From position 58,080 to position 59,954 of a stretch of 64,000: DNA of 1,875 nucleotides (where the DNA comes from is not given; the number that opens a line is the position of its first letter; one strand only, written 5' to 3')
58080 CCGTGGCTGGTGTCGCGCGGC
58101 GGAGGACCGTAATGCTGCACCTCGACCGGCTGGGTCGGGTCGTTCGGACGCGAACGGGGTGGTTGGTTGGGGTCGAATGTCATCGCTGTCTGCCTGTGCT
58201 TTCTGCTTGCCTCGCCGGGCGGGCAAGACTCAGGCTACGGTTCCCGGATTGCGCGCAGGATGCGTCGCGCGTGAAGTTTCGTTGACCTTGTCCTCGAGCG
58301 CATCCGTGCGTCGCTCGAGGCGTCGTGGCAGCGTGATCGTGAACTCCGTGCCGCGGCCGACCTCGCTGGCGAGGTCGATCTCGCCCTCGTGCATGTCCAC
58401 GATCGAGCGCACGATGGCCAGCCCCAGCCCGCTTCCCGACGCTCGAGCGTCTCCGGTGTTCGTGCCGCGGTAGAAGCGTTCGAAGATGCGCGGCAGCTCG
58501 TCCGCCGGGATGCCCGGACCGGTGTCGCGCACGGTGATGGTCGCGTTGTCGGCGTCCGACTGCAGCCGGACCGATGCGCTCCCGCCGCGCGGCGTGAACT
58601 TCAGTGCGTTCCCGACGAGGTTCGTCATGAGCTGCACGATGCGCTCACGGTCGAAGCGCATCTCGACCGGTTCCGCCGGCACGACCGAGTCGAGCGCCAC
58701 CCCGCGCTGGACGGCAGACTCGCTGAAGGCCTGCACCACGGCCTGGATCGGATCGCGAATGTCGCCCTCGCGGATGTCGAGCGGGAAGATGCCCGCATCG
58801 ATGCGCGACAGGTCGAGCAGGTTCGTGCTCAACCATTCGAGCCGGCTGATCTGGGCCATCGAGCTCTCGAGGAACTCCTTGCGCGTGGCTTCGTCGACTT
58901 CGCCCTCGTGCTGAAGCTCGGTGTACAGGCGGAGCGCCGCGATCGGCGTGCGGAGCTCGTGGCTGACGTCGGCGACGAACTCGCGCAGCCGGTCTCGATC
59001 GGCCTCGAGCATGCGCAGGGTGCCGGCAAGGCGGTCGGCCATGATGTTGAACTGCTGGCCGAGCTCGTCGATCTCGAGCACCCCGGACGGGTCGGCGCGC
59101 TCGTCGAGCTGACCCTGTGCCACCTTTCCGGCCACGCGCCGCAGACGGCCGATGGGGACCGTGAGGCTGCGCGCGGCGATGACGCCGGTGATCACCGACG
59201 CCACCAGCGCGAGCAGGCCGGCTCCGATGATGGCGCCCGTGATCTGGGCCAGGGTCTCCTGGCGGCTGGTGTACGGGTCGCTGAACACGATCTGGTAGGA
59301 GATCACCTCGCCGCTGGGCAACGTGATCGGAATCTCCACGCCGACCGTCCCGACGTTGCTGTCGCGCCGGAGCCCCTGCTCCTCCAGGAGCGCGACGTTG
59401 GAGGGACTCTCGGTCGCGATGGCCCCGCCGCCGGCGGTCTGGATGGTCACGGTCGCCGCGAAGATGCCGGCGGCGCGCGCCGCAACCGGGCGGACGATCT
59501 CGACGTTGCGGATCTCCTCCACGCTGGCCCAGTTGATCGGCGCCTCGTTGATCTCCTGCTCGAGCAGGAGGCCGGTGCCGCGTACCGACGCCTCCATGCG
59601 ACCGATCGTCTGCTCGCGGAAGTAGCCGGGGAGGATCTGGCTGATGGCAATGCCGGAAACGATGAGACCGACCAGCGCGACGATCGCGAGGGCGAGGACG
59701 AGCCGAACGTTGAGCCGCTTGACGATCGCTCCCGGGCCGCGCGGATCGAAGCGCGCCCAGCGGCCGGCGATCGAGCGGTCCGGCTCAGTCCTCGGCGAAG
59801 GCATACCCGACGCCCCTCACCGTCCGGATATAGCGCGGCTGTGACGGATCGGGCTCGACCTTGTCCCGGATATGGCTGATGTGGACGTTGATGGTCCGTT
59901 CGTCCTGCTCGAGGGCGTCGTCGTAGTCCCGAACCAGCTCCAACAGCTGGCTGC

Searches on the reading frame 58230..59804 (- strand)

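Call 64: search_protein_families(library=pfam, proteins=[window:58230-59804:-], max_evalue=0.001)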
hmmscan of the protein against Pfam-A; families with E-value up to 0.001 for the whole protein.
window:58230-59804:- (524 aa): 5 families
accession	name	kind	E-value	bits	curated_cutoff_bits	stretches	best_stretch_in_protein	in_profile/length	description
PF02518.31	HATPase_c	-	2.2e-33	115.5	26.4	1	385-495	2-110/111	Histidine kinase-, DNA gyrase B-, and HSP90-like ATPase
PF00512.31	HisKA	-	1.3e-15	57.6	26.9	1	273-338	2-66/66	His Kinase A (phospho-acceptor) domain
PF00672.30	HAMP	-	9.1e-14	52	25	1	210-259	2-51/53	HAMP domain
PF13581.12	HATPase_c_2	-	3.6e-06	27.4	27.4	1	393-476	40-114/127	Histidine kinase-like ATPase domain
PF10090.15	HPTransfase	-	0.00018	21.6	22.9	0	387-436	30-79/123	Histidine phosphotransferase C-terminal domain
